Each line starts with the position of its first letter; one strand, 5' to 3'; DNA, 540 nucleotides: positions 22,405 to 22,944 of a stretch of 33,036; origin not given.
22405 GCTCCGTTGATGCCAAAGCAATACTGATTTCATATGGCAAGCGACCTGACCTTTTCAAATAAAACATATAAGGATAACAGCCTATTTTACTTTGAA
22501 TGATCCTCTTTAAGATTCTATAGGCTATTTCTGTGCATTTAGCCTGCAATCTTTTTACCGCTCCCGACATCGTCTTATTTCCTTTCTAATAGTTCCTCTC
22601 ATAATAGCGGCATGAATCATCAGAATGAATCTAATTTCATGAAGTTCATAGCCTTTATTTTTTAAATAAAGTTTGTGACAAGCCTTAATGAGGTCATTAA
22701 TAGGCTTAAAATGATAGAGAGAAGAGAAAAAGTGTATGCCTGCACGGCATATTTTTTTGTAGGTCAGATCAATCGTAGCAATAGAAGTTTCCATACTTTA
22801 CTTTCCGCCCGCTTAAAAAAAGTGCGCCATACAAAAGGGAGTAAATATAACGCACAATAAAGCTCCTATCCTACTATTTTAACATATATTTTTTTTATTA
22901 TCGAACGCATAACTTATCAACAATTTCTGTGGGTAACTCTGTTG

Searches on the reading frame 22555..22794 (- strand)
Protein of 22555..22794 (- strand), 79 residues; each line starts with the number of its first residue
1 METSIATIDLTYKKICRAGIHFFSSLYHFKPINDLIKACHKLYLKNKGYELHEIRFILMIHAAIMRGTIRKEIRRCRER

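Call 4: search_protein_families(library=pfam, proteins=[window:22555-22794:-], max_evalue=0.1)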
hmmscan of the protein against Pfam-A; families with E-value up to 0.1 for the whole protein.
window:22555-22794:- (79 aa): 0 families

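Call 51: search_protein_families(library=ncbifam, proteins=[window:22555-22794:-], max_evalue=0.01)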
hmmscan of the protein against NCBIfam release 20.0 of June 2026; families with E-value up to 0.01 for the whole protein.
window:22555-22794:- (79 aa): 0 families

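Call 75: find_homologous_proteins(query=A5, max_evalue=0.001)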
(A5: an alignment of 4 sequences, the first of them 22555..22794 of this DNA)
Query A5 (4 sequences) (79 aa, profile of the alignment): 6 proteins with E <= 0.001 among 265 candidates.
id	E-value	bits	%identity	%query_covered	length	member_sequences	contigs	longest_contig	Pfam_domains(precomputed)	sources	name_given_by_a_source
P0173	2.0e-46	174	96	87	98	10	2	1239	-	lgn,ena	-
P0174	3.2e-46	173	71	96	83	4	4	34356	-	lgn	-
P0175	9.7e-45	168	61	100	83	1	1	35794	-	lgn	-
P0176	3.1e-41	157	81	86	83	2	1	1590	-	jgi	jgi:hypothetical protein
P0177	1.0e-40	155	70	84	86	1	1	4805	-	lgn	-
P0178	6.1e-35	137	74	82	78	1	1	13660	-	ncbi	-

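Call 84: predict_structure(alignment_id=A8)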
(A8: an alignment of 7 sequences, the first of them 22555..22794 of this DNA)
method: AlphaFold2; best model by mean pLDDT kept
length: 79 residues; sequences in the alignment: 7
mean_pLDDT: 76.8   pTM: 0.55
mean pLDDT of the five models: 76.8, 74.6, 72.2, 71.2, 57.3
residues with pLDDT >= 90: 8; 70-90: 51; 50-70: 18; < 50: 2
segments of 3 or more residues with pLDDT < 50: none
pLDDT, mean of each block of 10 residues (from residue 1): 56 76 67 77 92 85 82 79
secondary structure, 60 per line:
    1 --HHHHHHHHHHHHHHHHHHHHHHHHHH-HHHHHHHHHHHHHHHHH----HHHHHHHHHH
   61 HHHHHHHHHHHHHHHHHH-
elements in order: H3-28 H30-46 H51-78

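Call 90: fold_search(model_id=the predicted structure, library=pdb)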
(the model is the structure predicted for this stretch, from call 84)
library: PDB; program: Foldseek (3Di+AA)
matches with E <= 10: 10; with E <= 0.001: 0
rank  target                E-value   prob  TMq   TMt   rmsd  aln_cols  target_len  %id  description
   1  6vvv_D                5.8e+00  0.13  0.47  0.05   5.0        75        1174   13  Crystal structure of a Mycobacterium smegmatis transcription initiation complex with Rifampicin-resistant RNA polymera (released 2020-10-21)
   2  5zhy_D                6.2e+00  0.09  0.43  0.39   7.2        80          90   12  Structural characterization of the HCoV-229E fusion core (released 2018-06-06)
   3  2ieq_C                6.6e+00  0.04  0.31  0.29  11.5        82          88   12  Core Structure of S2 from the Human Coronavirus NL63 Spike Glycoprotein (released 2007-01-09)
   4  5nxb_C                7.1e+00  0.14  0.56  0.56   3.8        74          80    9  Mouse galactocerebrosidase in complex with saposin A (released 2017-05-24)
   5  5zhy_F                7.1e+00  0.08  0.42  0.39   6.6        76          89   12  Structural characterization of the HCoV-229E fusion core (released 2018-06-06)
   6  3mtt                  7.6e+00  0.10  0.47  0.26   6.8        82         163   21  Crystal structure of iSH2 domain of human p85beta, Northeast Structural Genomics Consortium Target HR5531C (released 2010-05-19)
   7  2qyp_A                7.6e+00  0.08  0.43  0.43   4.0        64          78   11  Orthorhombic Crystal Structure of Human Saposin C Dimer in Open Conformation (released 2008-04-29)
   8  9lwr_B                7.6e+00  0.04  0.31  0.13   7.0        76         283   18  Cryo-EM structure of PI3Kalpha H1047R in complex with compound UCL-TRO-1938 (released 2025-10-01)
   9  8fkz_LD               8.7e+00  0.04  0.31  0.22  15.9        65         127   18  Human nucleolar pre-60S ribosomal subunit (State G) (released 2023-07-12)
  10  9ijj_d                9.3e+00  0.04  0.33  0.05  10.1        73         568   16  In situ structure of the central apparatus in mouse sperm axoneme. (released 2025-06-04)

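Call 95: find_encoding_contigs(protein=P0174, flank=6000, max_places=4)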
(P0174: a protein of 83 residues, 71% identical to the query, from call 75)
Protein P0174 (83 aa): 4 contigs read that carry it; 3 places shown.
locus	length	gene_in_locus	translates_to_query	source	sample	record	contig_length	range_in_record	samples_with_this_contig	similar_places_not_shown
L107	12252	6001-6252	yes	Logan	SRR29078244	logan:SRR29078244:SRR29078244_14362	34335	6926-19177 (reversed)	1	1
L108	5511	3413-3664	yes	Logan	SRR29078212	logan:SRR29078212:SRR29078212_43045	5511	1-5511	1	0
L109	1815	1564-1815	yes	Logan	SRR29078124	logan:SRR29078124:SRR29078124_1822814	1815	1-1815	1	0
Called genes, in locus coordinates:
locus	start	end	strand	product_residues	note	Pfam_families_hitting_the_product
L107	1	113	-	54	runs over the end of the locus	-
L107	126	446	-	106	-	-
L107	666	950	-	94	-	-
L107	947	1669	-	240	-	PF01656:CbiA, PF09140:MipZ (faint), PF10609:ParA (weak), PF13614:AAA_31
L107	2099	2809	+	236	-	-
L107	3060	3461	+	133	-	PF00436:SSB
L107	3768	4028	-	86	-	PF05016:ParE_toxin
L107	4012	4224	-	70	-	-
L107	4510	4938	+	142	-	PF00072:Response_reg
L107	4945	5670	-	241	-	PF00196:GerE, PF08281:Sigma70_r4_2 (weak)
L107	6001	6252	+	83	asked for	-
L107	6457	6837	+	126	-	PF08774:VRR_NUC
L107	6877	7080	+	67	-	-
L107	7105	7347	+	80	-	-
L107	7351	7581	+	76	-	-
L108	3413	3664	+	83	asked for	-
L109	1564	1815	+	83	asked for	?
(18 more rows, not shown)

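Call 96: find_encoding_contigs(protein=P0178, flank=8000, max_places=2)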
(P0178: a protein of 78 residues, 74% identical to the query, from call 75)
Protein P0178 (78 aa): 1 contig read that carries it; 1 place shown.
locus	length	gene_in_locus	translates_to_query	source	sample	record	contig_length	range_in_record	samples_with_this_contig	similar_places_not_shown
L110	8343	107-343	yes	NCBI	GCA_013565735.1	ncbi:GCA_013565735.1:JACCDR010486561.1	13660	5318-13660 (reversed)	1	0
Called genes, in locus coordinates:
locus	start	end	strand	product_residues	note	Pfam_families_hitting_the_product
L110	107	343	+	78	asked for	-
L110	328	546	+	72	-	-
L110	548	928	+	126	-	PF08774:VRR_NUC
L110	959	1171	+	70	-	-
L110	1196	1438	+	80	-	-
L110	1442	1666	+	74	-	-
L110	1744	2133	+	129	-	PF03592:Terminase_2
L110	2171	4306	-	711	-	PF16510:P22_portal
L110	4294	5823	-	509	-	PF17289:Terminase_6C (weak)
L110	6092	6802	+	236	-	-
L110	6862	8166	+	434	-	-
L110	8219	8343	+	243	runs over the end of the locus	-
